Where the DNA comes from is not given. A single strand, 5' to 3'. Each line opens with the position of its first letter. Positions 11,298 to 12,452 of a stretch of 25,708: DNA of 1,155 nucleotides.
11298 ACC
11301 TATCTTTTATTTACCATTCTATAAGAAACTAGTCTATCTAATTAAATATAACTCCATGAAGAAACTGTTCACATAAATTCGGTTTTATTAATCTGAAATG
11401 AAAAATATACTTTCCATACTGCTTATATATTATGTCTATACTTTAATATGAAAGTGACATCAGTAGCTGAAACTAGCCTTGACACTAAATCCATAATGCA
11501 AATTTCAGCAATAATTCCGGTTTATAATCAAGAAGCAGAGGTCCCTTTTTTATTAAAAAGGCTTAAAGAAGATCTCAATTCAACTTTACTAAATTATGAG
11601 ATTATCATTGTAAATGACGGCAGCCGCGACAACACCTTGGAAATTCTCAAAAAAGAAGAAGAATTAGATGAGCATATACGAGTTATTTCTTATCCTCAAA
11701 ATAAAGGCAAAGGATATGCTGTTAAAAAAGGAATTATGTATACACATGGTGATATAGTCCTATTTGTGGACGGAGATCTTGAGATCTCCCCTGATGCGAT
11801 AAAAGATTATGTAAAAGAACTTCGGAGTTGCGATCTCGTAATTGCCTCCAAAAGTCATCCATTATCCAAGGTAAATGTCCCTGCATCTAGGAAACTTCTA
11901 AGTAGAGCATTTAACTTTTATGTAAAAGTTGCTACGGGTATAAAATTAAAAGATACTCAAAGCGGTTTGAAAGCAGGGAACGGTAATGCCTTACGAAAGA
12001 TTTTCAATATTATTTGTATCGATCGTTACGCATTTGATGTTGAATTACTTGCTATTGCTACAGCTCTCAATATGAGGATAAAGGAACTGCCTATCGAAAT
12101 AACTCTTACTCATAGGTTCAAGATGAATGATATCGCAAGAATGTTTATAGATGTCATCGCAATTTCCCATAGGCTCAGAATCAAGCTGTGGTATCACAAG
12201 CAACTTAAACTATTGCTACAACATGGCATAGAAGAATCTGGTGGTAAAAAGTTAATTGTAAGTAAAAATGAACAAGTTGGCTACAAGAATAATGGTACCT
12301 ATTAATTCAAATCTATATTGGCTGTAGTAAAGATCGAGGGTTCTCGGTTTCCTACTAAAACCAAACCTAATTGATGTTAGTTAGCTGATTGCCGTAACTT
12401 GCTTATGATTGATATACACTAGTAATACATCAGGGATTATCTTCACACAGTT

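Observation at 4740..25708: Locus-level hypothesis: a non-canonical archaeal surface-glycan assembly and remodelling system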

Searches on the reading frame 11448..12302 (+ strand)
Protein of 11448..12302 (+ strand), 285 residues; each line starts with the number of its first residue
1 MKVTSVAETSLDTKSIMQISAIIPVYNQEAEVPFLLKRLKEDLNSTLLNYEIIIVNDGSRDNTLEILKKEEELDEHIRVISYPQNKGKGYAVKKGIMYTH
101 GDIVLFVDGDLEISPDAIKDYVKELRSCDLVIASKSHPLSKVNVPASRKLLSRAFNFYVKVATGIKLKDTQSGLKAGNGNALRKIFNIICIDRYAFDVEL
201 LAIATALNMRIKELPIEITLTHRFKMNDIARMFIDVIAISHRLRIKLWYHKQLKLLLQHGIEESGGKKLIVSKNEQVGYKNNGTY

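Call 7: search_protein_families(library=pfam, max_evalue=0.01, proteins=[window:11448-12302:+])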
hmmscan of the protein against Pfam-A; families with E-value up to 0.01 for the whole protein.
window:11448-12302:+ (285 aa): 4 families
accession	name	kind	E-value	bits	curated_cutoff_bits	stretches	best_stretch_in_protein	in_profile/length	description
PF00535.33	Glycos_transf_2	-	2.4e-31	109.3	23.3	1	20-185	1-167/168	Glycosyl transferase family 2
PF10111.15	Glyco_tranf_2_2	-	4.3e-11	43.3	27.3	1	20-124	1-105/276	Glycosyltransferase like family 2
PF13641.12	Glyco_tranf_2_3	-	6.2e-08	33.4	27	1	19-125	3-111/230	Glycosyltransferase like family 2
PF13704.12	Glyco_tranf_2_4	-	0.0006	20.7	27.5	1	51-110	21-81/98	Glycosyl transferase family 2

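Call 9: search_protein_families(library=ncbifam, max_evalue=0.01, proteins=[window:11448-12302:+])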
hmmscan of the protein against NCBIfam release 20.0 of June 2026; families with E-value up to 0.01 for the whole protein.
window:11448-12302:+ (285 aa): 27 families (the best 25 are shown)
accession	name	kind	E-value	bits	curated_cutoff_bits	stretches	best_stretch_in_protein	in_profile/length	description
NF047588.1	GlcsyltransPgfSStrep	equivalog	4.3e-24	85.3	500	1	17-194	1-176/308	glycosyltransferase PgfS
NF007986.1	PRK10714.1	equivalog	1.7e-20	73.3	529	1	14-203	3-187/316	undecaprenyl-phosphate 4-deoxy-4-formamido-L-arabinose transferase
TIGR03937.1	PgaC_IcaA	equivalog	6.3e-20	71.5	422.3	1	8-131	36-156/407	poly-beta-1,6-N-acetyl-D-glucosamine synthase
NF041875.1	EPS_EpsD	equivalog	2e-17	63.6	370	1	19-128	1-107/325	exopolysaccharide biosynthesis glycosyltransferase EpsD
NF007482.0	PRK10073.1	equivalog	4.9e-16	58.7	423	1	15-122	4-107/334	glycosyltransferase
NF010496.0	PRK13915.1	equivalog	2.5e-14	53.1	262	1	12-125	26-142/307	glucosyl-3-phosphoglycerate synthase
NF038302.1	EPS_HpsE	equivalog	6.1e-14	51.7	300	1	18-120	2-106/307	hormogonium polysaccharide biosynthesis glycosyltransferase HpsE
NF047683.1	TeichurnBiosyTuaG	equivalog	2.7e-13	50.1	400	1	18-123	7-109/252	teichuronic acid biosynthesis protein TuaG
TIGR04283.1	glyco_like_mftF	equivalog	2e-12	47.2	182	1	19-123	1-95/221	TIGR04283 family arsenosugar biosynthesis glycosyltransferase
TIGR03965.1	mycofact_glyco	equivalog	4.1e-11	42.4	280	1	7-131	64-185/467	mycofactocin biosynthesis glycosyltransferase MftF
TIGR04182.1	glyco_TIGR04182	equivalog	1.3e-10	41.2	325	1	19-217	2-189/293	S-layer glycoprotein N-glycosyltransferase AglJ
NF058614.1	PPMAGASynPpgS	equivalog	1.7e-10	40.7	370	1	22-222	5-200/226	polyprenyl-phospho-N-acetylgalactosaminyl synthase PpgS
TIGR03111.1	glyc2_xrt_Gpos1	hypoth_equivalog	2.3e-10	39.8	363.95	1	13-127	45-158/439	TIGR03111 family XrtG-associated glycosyltransferase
TIGR04242.1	nodulat_NodC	equivalog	5.4e-10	38.8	550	1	3-128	34-159/395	chitooligosaccharide synthase NodC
NF041391.1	DPhHxTase_Halo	equivalog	1.7e-08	33.7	375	1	26-218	4-183/213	dolichyl-phosphate hexose transferase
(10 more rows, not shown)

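Call 36: search_solved_structures(query=window:11448-12302:+, max_evalue=0.001)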
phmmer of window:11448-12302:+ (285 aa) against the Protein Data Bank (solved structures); distinct sequences matched with E-value up to 0.001: 27.
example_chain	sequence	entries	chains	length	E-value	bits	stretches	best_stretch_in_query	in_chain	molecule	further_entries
5ekp_C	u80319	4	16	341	9e-18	68.2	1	14-136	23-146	Uncharacterized glycosyltransferase sll0501 | Glycosyltransferase sll0501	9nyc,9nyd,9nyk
5eke_A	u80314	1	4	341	9e-18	68.2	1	14-136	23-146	Uncharacterized glycosyltransferase sll0501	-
9nye_A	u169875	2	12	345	9.2e-18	68.2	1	14-136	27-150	Glycosyltransferase sll0501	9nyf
8vxh_A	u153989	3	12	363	3.9e-16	62.9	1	11-196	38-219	Undecaprenyl-phosphate 4-deoxy-4-formamido-L-arabinose transferase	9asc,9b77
9bhc_C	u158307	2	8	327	5.4e-16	62.4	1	12-196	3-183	Undecaprenyl-phosphate 4-deoxy-4-formamido-L-arabinose transferase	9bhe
2z87_A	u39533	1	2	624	5.5e-16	62.4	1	13-157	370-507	Chondroitin synthase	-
2z86_A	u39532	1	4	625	5.5e-16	62.4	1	13-157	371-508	Chondroitin synthase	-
5mlz_A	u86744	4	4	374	1.6e-14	57.5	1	16-174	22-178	Dolichol monophosphate mannose synthase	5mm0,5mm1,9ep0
9hwj_A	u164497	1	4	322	3.4e-14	56.5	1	16-175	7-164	Undecaprenyl-phosphate 4-deoxy-4-formamido-L-arabinose transferase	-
5hea_A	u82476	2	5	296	7.1e-11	45.6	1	19-111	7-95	Putative glycosyltransferase (GalT1)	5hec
5tze_C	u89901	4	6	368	2.6e-08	37.2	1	17-122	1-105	Glycosyl transferase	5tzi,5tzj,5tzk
5tz8_A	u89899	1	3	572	5.1e-08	36.2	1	17-122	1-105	Glycosyl transferase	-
8vh7_A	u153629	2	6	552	1.8e-07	34.5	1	33-116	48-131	Heparosan synthase B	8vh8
8viw_A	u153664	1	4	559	1.8e-07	34.4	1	33-116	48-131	Heparosan synthase B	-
3bcv_A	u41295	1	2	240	3.4e-07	33.6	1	16-158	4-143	Putative glycosyltransferase protein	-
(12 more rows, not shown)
